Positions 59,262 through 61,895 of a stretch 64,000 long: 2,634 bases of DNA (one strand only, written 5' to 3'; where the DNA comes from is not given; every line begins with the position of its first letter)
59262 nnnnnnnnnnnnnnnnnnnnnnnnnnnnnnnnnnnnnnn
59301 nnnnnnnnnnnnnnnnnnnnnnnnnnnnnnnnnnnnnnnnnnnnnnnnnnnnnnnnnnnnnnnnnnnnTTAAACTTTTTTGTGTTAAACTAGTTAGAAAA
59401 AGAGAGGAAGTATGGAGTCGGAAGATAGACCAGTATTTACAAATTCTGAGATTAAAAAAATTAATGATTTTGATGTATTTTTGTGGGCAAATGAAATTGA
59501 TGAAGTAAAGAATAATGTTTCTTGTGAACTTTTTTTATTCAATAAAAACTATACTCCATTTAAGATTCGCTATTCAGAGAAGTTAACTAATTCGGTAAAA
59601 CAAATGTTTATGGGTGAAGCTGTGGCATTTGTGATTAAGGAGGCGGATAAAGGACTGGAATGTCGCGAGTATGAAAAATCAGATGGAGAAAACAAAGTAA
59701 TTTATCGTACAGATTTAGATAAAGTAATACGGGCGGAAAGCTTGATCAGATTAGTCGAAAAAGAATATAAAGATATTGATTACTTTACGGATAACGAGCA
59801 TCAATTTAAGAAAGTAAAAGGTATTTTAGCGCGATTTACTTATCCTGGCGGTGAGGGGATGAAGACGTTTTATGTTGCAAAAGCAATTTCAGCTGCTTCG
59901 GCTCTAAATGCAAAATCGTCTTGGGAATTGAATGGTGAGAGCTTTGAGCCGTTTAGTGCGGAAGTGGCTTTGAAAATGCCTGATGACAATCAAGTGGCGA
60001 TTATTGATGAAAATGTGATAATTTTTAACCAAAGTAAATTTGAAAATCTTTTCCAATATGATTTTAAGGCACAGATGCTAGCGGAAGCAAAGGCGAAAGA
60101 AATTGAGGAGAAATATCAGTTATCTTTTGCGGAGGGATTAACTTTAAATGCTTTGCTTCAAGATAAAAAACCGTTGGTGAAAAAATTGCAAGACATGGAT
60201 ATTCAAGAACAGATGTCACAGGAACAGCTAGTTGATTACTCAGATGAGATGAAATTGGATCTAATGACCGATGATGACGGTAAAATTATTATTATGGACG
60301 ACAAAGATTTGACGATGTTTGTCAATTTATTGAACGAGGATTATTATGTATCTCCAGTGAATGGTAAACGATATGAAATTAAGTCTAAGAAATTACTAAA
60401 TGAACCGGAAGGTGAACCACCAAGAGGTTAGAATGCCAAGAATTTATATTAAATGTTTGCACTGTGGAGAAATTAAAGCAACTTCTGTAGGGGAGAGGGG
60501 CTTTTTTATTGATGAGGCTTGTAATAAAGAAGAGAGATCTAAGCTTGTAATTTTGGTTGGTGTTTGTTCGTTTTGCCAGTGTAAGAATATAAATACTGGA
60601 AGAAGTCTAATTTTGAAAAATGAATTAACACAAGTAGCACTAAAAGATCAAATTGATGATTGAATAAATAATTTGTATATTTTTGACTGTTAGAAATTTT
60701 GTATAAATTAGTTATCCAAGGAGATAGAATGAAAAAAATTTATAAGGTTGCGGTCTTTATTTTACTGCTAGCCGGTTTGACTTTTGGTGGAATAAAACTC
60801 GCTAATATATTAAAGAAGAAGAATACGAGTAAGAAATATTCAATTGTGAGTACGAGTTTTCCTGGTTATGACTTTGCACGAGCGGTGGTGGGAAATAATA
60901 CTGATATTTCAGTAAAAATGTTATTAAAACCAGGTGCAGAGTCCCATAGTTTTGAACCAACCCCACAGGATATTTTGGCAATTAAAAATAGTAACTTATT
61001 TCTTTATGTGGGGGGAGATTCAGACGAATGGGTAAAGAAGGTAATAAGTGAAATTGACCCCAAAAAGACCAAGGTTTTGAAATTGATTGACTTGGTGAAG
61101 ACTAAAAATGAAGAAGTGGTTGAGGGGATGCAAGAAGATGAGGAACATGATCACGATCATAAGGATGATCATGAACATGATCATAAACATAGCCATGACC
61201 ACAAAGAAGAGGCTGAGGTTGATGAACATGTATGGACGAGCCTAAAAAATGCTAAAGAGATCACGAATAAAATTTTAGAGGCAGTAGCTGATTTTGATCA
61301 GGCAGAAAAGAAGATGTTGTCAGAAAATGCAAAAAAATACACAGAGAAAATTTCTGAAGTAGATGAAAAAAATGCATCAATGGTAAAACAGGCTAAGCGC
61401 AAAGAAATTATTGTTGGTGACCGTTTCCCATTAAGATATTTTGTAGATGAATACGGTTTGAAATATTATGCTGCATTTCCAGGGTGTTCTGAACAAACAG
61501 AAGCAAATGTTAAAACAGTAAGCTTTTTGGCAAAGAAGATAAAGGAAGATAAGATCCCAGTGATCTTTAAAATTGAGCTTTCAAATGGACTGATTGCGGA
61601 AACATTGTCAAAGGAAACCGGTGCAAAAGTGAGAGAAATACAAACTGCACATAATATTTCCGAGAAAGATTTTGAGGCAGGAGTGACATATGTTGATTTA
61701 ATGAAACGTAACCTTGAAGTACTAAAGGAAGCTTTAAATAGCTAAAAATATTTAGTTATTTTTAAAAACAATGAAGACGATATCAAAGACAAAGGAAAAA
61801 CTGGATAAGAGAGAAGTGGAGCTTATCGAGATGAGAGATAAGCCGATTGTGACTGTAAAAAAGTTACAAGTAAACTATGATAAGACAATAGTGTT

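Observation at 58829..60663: Uncharacterised three-gene module (divergent CYTH-like protein, 339-aa protein, coupled 4-Cys zinc-ribbon protein) between rnhA and znuA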

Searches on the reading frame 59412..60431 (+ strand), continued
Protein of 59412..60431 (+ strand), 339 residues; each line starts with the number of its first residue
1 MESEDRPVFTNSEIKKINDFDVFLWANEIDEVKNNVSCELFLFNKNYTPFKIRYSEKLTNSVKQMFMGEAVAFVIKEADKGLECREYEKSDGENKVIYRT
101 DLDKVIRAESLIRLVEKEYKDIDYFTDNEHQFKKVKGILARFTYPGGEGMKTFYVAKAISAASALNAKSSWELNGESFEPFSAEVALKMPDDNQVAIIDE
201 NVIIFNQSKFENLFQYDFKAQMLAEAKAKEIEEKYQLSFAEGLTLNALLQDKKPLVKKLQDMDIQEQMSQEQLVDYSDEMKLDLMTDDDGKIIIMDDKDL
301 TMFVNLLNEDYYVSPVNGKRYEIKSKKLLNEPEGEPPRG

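Call 82: search_protein_families(library=phrogs, proteins=[L102:5870-6319:+, L102:6312-7175:+, L102:7069-7791:+, L102:8965-9405:+, L102:9362-11161:+, L102:11383-11859:+, L102:13261-14268:-, L102:14307-14960:-, L102:14976-16712:-, L102:3840-4580:-], max_evalue=0.001)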
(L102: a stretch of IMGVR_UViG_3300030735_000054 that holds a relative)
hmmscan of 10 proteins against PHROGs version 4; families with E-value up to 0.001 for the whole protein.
L102:5870-6319:+ (149 aa): 0 families

L102:6312-7175:+ (287 aa): 2 families
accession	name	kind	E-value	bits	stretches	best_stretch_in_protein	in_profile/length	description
phrog_148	-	DNA, RNA and nucleotide metabolism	1.2e-57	197.2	1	6-262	20-267/387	RecT-like ssDNA annealing protein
phrog_19737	-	unknown function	2.3e-20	73.8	1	12-119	9-107/108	-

L102:7069-7791:+ (240 aa): 3 families
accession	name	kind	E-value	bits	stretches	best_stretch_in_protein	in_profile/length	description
phrog_149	-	DNA, RNA and nucleotide metabolism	3.2e-16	59.9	1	27-228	586-785/1242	exonuclease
phrog_19855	-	head and packaging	1.1e-10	40.7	1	36-176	460-600/1257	virion structural protein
phrog_434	-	DNA, RNA and nucleotide metabolism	1.9e-10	41.5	1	21-195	36-205/372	RecE-like recombination exonuclease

L102:8965-9405:+ (146 aa): 1 family
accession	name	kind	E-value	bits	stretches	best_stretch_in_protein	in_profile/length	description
phrog_17260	-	unknown function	6.3e-07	30.4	1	5-129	5-128/158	-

L102:9362-11161:+ (599 aa): 11 families
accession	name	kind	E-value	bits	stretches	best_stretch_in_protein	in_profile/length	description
phrog_16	-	DNA, RNA and nucleotide metabolism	1.9e-71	242.5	1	23-380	265-613/986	DNA helicase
phrog_16694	-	unknown function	3.4e-29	102.4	2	29-213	273-484/1010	-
phrog_9690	-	DNA, RNA and nucleotide metabolism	1.2e-19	71.5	1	140-373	36-276/306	DNA helicase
phrog_16259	-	DNA, RNA and nucleotide metabolism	9e-06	26.2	1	14-157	103-240/330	DNA helicase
phrog_14619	-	DNA, RNA and nucleotide metabolism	3.3e-05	24.5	1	20-99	109-183/314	DNA helicase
phrog_32711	-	unknown function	3.3e-05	23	1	145-357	221-443/956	-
phrog_4538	-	unknown function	8.5e-05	22.6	0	438-477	356-395/447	-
phrog_3830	-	unknown function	0.00015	21.1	1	24-284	260-565/1032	-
phrog_12823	-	unknown function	0.0002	21.5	0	540-580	369-409/417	-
phrog_2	-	head and packaging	0.00023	21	1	32-179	267-404/807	terminase large subunit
phrog_323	-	transcription regulation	0.00055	20.6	0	441-575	19-248/319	transcriptional regulator, D5-like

L102:11383-11859:+ (158 aa): 0 families

L102:13261-14268:- (335 aa): 0 families

L102:14307-14960:- (217 aa): 0 families

L102:14976-16712:- (578 aa): 0 families

L102:3840-4580:- (246 aa): 7 families
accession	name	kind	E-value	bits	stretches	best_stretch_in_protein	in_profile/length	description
phrog_620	-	DNA, RNA and nucleotide metabolism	2.7e-20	74.4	1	2-186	10-149/217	ParB-like partition protein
phrog_498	-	other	7.3e-20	72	1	2-177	36-182/633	DNA methyltransferase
phrog_9353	-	unknown function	7.8e-15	56.4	1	4-64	14-74/245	-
phrog_723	-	DNA, RNA and nucleotide metabolism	3.5e-08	34.5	1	3-218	15-212/223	ParB-like partition protein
phrog_8071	-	DNA, RNA and nucleotide metabolism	1.6e-06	28.6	1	2-71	8-75/389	ParB-like partition protein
phrog_5475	-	unknown function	0.00042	20.2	1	4-61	6-61/458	-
phrog_940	-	DNA, RNA and nucleotide metabolism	0.00074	19.8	0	2-74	7-77/388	nuclease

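Call 90: fold_search(model_id=the predicted structure, library=viral)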
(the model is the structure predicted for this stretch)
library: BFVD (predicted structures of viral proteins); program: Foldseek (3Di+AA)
matches with E <= 10: 275; with E <= 0.001: 2
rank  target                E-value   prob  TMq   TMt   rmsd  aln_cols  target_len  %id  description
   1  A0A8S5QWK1            2.0e-19  1.00  0.54  0.82   4.2       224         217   41  Uncharacterized protein (Fragment) [Siphoviridae sp. ctQNW6]
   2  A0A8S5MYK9            1.5e-07  1.00  0.34  0.36  12.9       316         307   12  Uncharacterized protein (Fragment) [Siphoviridae sp. ctYyB9]
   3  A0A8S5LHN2            3.8e-02  0.41  0.15  0.25  15.5       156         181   10  Uncharacterized protein [Myoviridae sp. ctqMr7]
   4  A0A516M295            8.7e-02  0.06  0.10  0.11  18.2       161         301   14  (no name in the UniProt tables at hand)
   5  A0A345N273            1.5e-01  0.08  0.10  0.17  18.8       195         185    8  (no name in the UniProt tables at hand)
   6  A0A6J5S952            1.7e-01  0.08  0.15  0.15  20.6       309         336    8  Uncharacterized protein [uncultured Caudovirales phage]
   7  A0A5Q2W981            3.4e-01  0.04  0.09  0.17  18.5       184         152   11  (no name in the UniProt tables at hand)
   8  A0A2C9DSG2            3.4e-01  0.02  0.09  0.08  20.1       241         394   11  Uncharacterized protein [Western grey kangaroopox virus]
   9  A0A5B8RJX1            3.6e-01  0.05  0.10  0.18  27.1       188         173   13  DRBM domain-containing protein [Iridovirus Liz-CrIV]
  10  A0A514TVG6            6.5e-01  0.07  0.13  0.21  14.5       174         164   10  Uncharacterized protein [Aeromonas phage D3]
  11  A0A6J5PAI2            6.5e-01  0.04  0.12  0.08  18.8       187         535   12  Head-to-tail connector protein, podovirus-type [uncultured Caudovirales phage]
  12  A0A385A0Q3            6.9e-01  0.05  0.12  0.16  17.4       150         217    9  (no name in the UniProt tables at hand)
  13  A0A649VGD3            6.9e-01  0.03  0.11  0.18  16.1       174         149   10  Metalloprotease [Gordonia phage Yikes]
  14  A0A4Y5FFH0            7.8e-01  0.03  0.10  0.18  20.4       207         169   12  Uncharacterized protein [Lactobacillus phage SAC12B]
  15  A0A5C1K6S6            9.3e-01  0.08  0.09  0.27   9.6        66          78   14  Uncharacterized protein [Pseudomonas phage Zuri]
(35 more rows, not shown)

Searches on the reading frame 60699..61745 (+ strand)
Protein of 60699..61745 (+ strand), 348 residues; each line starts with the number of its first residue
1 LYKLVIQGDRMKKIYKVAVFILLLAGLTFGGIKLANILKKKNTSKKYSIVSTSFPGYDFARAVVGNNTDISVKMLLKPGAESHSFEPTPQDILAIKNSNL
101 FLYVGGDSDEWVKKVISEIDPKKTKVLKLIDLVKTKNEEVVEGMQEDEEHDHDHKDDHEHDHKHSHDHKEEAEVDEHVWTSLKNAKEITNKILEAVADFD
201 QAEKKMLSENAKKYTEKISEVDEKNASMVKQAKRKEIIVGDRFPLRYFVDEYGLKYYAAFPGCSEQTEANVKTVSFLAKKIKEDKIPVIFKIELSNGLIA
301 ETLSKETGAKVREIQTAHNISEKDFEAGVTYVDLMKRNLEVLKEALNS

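Call 3: search_protein_families(library=pfam, proteins=[window:60699-61745:+], max_evalue=1)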
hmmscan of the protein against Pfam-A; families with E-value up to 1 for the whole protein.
window:60699-61745:+ (348 aa): 6 families
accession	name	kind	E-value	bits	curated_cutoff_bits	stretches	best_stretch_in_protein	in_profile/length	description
PF01297.22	ZnuA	-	5.4e-64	216.6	29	1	49-345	1-263/263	Zinc-uptake complex component A periplasmic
PF10986.14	ZrgA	-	0.0011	19.4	27.4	1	141-203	74-138/161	ZrgA family zinc uptake protein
PF04592.20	SelP_N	-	0.056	13.2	23.2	1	136-177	171-213/234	Selenoprotein P, N terminal region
PF17431.7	YpmT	-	0.15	12.5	25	1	11-39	1-29/60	Uncharacterized YmpT-like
PF06497.16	Baculo_Ac102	-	0.19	12.7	27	0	113-150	38-75/99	Baculovirus Ac102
PF05802.16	SctB2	-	0.27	12.1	26.5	1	183-233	100-150/162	SPI-2 type 3 secretion system translocon protein SctB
